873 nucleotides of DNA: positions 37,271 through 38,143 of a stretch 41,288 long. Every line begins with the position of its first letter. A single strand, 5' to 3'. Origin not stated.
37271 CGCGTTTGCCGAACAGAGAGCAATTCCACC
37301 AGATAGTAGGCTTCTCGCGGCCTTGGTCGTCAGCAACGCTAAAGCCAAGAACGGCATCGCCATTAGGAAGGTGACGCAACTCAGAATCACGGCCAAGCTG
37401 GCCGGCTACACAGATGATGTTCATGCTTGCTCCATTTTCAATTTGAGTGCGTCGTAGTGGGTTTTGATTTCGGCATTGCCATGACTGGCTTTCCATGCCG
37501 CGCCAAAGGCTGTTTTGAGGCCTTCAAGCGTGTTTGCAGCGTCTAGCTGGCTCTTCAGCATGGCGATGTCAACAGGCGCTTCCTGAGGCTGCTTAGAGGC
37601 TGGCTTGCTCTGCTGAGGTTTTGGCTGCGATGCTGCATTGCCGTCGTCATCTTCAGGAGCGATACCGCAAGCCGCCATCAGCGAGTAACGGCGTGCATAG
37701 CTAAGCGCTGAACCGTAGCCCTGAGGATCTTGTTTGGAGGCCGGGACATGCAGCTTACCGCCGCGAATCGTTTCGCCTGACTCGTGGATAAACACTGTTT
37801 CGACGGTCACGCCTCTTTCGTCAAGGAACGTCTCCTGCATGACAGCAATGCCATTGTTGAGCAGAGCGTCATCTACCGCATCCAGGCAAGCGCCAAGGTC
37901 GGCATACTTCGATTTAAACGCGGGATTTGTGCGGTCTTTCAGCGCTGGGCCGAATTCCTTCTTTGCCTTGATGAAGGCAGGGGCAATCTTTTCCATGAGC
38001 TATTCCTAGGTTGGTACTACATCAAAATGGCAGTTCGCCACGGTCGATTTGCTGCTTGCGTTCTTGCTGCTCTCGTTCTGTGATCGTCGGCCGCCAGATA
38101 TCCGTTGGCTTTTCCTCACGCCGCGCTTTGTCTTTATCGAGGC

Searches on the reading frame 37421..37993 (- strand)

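Call 84: search_protein_families(library=phrogs, proteins=[window:37421-37993:-], max_evalue=0.001)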
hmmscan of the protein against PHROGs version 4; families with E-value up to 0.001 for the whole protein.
window:37421-37993:- (190 aa): 5 families
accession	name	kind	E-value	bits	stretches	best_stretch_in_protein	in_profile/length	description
phrog_2324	-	DNA, RNA and nucleotide metabolism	3.8e-43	148.3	1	2-145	10-155/193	Erf-like ssDNA annealing protein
phrog_155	-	DNA, RNA and nucleotide metabolism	6.3e-41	141.9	1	2-184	67-261/308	Erf-like ssDNA annealing protein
phrog_10003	-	other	1.1e-17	65.4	1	23-128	65-176/297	recombinase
phrog_34817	-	unknown function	1.5e-12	48.5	1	22-135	39-152/291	-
phrog_37640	-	unknown function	1.2e-07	32.9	1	62-138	2-78/169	-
